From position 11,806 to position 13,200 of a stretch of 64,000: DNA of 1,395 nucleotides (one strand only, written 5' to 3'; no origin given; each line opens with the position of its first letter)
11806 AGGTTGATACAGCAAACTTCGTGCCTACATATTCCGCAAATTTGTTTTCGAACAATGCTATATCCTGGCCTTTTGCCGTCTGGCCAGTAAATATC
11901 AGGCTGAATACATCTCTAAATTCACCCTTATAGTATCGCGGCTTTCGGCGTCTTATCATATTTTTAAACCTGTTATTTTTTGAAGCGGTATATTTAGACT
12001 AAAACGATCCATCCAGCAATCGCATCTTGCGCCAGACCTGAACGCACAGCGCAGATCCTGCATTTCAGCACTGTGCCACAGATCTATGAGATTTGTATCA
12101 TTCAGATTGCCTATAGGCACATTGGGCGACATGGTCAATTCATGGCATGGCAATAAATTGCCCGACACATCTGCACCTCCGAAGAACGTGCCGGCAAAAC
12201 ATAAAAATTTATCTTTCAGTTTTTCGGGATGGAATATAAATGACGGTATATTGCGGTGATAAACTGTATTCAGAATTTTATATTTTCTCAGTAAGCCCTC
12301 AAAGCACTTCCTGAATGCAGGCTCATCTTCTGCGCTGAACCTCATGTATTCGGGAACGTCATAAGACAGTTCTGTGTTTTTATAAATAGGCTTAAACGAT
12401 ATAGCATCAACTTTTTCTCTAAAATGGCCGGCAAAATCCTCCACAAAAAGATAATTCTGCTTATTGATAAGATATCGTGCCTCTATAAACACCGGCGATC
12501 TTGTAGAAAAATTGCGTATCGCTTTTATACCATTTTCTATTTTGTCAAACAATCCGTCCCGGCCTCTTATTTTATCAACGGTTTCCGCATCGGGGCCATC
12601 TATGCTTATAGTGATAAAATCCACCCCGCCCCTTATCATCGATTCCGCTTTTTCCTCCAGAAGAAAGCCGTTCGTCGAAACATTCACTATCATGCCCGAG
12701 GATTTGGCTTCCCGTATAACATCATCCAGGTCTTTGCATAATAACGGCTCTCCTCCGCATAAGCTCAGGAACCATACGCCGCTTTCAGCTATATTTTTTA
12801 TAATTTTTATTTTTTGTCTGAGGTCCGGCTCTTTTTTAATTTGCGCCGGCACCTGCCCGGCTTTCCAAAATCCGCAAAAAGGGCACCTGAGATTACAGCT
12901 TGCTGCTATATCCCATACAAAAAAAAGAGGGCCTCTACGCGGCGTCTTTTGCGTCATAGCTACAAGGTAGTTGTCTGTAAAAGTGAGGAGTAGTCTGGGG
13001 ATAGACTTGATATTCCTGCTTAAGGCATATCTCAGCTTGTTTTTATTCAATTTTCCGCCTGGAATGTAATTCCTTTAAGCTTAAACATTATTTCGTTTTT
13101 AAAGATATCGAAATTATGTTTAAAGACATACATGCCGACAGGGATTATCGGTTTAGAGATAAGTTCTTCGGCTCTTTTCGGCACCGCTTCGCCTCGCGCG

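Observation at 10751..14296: Radical-SAM/SPASM-like enzyme + DegT aminotransferase + dedicated Isf and flavodoxin-like reductants: candidate O2-independent keto/amino-sugar forming module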

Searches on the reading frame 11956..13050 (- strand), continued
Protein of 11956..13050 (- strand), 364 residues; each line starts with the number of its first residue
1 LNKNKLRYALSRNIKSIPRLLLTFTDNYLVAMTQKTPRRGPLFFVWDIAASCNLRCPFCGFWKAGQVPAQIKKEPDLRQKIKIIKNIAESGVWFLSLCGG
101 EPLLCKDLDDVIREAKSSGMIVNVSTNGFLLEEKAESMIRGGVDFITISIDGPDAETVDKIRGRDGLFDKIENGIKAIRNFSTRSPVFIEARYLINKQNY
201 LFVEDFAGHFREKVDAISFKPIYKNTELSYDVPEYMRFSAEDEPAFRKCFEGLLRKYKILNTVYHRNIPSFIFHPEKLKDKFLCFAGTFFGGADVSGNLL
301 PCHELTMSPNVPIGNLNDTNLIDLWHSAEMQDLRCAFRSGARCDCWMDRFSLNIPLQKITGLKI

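Call 29: predict_structure(alignment_id=A1)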
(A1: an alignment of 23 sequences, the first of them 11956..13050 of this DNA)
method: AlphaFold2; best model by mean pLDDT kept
length: 364 residues; sequences in the alignment: 23
mean_pLDDT: 92.1   pTM: 0.92
mean pLDDT of the five models: 92.1, 90.4, 90.0, 89.7, 89.5
residues with pLDDT >= 90: 284; 70-90: 65; 50-70: 9; < 50: 6
segments of 3 or more residues with pLDDT < 50: 66-70
pLDDT, mean of each block of 10 residues (from residue 1): 82 94 97 94 95 90 57 87 98 96 96 98 98 97 98 96 96 98 94 97 97 96 86 94 98 96 95 89 90 94 84 95 96 90 77 88 74
secondary structure, 60 per line:
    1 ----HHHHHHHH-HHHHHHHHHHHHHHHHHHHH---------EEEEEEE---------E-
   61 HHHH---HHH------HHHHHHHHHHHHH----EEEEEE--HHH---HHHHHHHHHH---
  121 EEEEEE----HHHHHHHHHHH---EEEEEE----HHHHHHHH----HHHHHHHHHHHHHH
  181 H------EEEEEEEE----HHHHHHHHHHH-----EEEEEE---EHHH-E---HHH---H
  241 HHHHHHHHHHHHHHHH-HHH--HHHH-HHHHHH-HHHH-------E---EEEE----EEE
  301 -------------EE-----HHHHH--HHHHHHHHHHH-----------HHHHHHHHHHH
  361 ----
elements in order: H5-12 H14-33 E43-49 H61-64 H77-89 E94-99 H108-117 E121-126 H131-141 E145-150 H155-162 H167-181 E188-195 H200-210 E216-221 H240-256 H263-266 H268-273 H275-278 E290-293 E298-300 H321-325 H328-338 H350-360

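Call 69: find_encoding_contigs(protein=P0005, flank=8000, max_places=1)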
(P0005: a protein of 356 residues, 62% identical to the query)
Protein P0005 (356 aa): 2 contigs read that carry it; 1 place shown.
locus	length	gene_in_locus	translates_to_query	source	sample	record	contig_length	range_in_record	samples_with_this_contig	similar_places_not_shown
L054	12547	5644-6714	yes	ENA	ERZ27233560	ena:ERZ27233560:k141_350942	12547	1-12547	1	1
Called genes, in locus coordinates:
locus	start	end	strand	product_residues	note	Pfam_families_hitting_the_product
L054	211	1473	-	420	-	-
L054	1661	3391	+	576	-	PF07244:POTRA (faint), PF08479:POTRA_2, PF03865:ShlB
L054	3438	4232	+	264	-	-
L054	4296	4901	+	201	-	PF02525:Flavodoxin_2, PF03358:FMN_red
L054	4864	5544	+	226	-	PF03358:FMN_red (weak)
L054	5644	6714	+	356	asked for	PF13353:Fer4_12 (weak), PF04055:Radical_SAM, PF13186:SPASM (weak)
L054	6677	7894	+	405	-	PF01041:DegT_DnrJ_EryC1, PF00155:Aminotran_1_2 (weak)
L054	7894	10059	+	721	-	PF13432:TPR_16, PF14559:TPR_19, PF00515:TPR_1, PF07719:TPR_2, PF13424:TPR_12, PF13414:TPR_11, PF13432:TPR_16, PF00515:TPR_1, +50 more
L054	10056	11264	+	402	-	PF01075:Glyco_transf_9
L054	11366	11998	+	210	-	PF01553:Acyltransferase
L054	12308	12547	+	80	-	?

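Call 70: find_encoding_contigs(protein=P0007, flank=8000, max_places=1)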
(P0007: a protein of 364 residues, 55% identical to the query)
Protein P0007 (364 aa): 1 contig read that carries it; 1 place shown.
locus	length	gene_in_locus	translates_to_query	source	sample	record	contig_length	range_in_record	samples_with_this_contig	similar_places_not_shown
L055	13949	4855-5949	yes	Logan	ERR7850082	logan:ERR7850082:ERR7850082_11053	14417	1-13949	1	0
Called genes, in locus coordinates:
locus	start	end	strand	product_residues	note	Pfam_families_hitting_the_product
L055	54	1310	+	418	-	PF00070:Pyr_redox (faint), PF00890:FAD_binding_2 (weak), PF01266:DAO (faint), PF01494:FAD_binding_3 (weak), PF01946:Thi4 (faint), PF03486:HI0933_like (faint), PF07992:Pyr_redox_2, PF13738:Pyr_redox_3 (weak), +2 more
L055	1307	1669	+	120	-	PF07892:DUF1667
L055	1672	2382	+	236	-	PF00230:MIP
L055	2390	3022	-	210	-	PF01553:Acyltransferase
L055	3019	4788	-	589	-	PF13424:TPR_12, PF00515:TPR_1, PF13181:TPR_8, PF13414:TPR_11, PF13432:TPR_16, PF14559:TPR_19, PF13424:TPR_12, PF25063:ARM_TT21_C, +25 more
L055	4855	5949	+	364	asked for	PF04055:Radical_SAM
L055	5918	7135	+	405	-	PF01041:DegT_DnrJ_EryC1, PF00155:Aminotran_1_2 (weak), PF01041:DegT_DnrJ_EryC1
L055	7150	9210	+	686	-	PF13424:TPR_12, PF13414:TPR_11, PF00515:TPR_1, PF13414:TPR_11, PF13424:TPR_12, PF13432:TPR_16, PF00515:TPR_1, PF07719:TPR_2, +33 more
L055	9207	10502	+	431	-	PF01075:Glyco_transf_9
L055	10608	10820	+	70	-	PF01541:GIY-YIG (weak)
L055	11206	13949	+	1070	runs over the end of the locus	?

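Call 72: search_protein_representatives(alignment_id=A1)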
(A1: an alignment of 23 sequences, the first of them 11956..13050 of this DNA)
Query: 23 sequences, 367 profile positions. Proteins with E-value up to 0.001 (for the whole library): 102736; up to 1e-10: 42015; up to 1e-30: 909. The best 150 are listed.
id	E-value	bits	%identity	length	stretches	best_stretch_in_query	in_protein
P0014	1.5e-157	540.8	-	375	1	11-366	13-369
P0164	5.5e-142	489.5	-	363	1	4-363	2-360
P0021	6.3e-137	472.9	-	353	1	6-360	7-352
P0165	4.2e-127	440.6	-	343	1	10-361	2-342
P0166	6.1e-126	436.7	-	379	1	1-366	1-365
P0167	1.3e-123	429.1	-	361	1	20-362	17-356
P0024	8.8e-120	416.5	-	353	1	11-364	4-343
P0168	1.6e-119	415.6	-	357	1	6-361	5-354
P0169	6.5e-115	400.5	-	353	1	8-361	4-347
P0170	5.4e-114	397.5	-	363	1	10-361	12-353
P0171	2.9e-111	388.4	-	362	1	10-363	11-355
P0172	7.4e-98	344.3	-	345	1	12-360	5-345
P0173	3.1e-96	339.0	-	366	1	13-347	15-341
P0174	7.9e-96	337.7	-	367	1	16-361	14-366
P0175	2.0e-94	333.1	-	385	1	7-357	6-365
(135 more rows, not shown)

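Call 76: fold_search(model_id=the predicted structure, library=pdb)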
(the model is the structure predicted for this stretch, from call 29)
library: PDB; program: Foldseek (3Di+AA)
matches with E <= 10: 1757; with E <= 0.001: 129
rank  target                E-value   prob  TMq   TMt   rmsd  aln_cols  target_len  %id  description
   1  7vob                  3.6e-15  1.00  0.65  0.72   5.6       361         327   17  The crystal structure of a Radical SAM Enzyme BlsE involved in the Biosynthesis of Blasticidin S (released 2022-05-04)
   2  6efn                  3.2e-13  1.00  0.61  0.58   4.2       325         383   21  Structure of a RiPP maturase, SkfB (released 2018-10-24)
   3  5wgg_A                4.7e-13  1.00  0.57  0.48   8.1       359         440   19  Structural Insights into Thioether Bond Formation in the Biosynthesis of Sactipeptides (released 2017-07-26)
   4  2fb2_B                4.8e-12  1.00  0.53  0.59   8.2       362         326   17  Structure of the MoaA Arg17/266/268/Ala triple mutant (released 2006-05-09)
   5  5v1s_A                5.1e-12  1.00  0.63  0.54   4.8       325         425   16  Crystal structure of Streptococcus suis SuiB bound to S-adenosylmethionine (released 2017-08-30)
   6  5why_B                6.8e-12  1.00  0.57  0.50   8.8       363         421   20  Structural Insights into Thioether Bond Formation in the Biosynthesis of Sactipeptides (released 2017-07-26)
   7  5v1q_A                1.0e-11  1.00  0.60  0.52   8.4       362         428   14  Crystal structure of Streptococcus suis SuiB (released 2017-08-30)
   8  5v1q_B                1.1e-11  1.00  0.62  0.53   4.9       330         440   16  Crystal structure of Streptococcus suis SuiB (released 2017-08-30)
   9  5v1t_A                1.6e-11  1.00  0.62  0.52   8.1       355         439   15  Crystal structure of Streptococcus suis SuiB bound to precursor peptide SuiA (released 2017-08-30)
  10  1tv7_A                1.9e-11  1.00  0.55  0.60   7.9       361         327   17  Structure of the S-adenosylmethionine dependent Enzyme MoaA (released 2004-08-31)
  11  5v1s_B                2.1e-11  1.00  0.60  0.52   8.9       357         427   14  Crystal structure of Streptococcus suis SuiB bound to S-adenosylmethionine (released 2017-08-30)
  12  2fb2_A                4.4e-11  1.00  0.53  0.59   8.2       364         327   17  Structure of the MoaA Arg17/266/268/Ala triple mutant (released 2006-05-09)
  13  5why_A                9.3e-11  1.00  0.57  0.50   8.6       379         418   19  Structural Insights into Thioether Bond Formation in the Biosynthesis of Sactipeptides (released 2017-07-26)
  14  8hzv_C                1.7e-10  1.00  0.59  0.47   6.6       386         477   15  The crystal structure of a Radical SAM Enzyme DesII (released 2024-07-10)
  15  7tol                  3.8e-10  1.00  0.47  0.35   4.1       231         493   19  X-ray crystal structure of glycerol dibiphytanyl glycerol tetraether - macrocyclic archaeol synthase (GDGT-MAS) from Met (released 2022-08-31)
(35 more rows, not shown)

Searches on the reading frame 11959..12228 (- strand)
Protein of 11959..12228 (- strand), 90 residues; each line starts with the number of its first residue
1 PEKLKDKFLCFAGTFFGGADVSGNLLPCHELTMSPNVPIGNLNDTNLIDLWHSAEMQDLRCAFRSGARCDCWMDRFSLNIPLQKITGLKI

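Call 53: search_solved_structures(query=window:11959-12228:-, max_evalue=1, show_alignments=4)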
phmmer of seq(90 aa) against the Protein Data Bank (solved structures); distinct sequences matched with E-value up to 1: 6.
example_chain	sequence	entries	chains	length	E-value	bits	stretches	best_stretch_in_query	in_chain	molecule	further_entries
4m7t_A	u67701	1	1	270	0.00053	23.3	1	4-71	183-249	BtrN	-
4m7s_A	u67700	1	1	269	0.00053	23.3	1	4-71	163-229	BtrN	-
8fx9_A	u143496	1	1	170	0.0044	20.4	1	50-82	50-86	Mycothiol-S-transferase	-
8f5v_A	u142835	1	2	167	0.0046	20.3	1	50-82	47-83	Conserved protein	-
1uep_A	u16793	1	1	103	0.4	14.1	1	12-55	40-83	Membrane Associated Guanylate Kinase Inverted-2 (MAGI-2)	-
6r8i_A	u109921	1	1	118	0.5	13.8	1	21-72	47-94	Serine/threonine-protein phosphatase 4 regulatory subunit 3A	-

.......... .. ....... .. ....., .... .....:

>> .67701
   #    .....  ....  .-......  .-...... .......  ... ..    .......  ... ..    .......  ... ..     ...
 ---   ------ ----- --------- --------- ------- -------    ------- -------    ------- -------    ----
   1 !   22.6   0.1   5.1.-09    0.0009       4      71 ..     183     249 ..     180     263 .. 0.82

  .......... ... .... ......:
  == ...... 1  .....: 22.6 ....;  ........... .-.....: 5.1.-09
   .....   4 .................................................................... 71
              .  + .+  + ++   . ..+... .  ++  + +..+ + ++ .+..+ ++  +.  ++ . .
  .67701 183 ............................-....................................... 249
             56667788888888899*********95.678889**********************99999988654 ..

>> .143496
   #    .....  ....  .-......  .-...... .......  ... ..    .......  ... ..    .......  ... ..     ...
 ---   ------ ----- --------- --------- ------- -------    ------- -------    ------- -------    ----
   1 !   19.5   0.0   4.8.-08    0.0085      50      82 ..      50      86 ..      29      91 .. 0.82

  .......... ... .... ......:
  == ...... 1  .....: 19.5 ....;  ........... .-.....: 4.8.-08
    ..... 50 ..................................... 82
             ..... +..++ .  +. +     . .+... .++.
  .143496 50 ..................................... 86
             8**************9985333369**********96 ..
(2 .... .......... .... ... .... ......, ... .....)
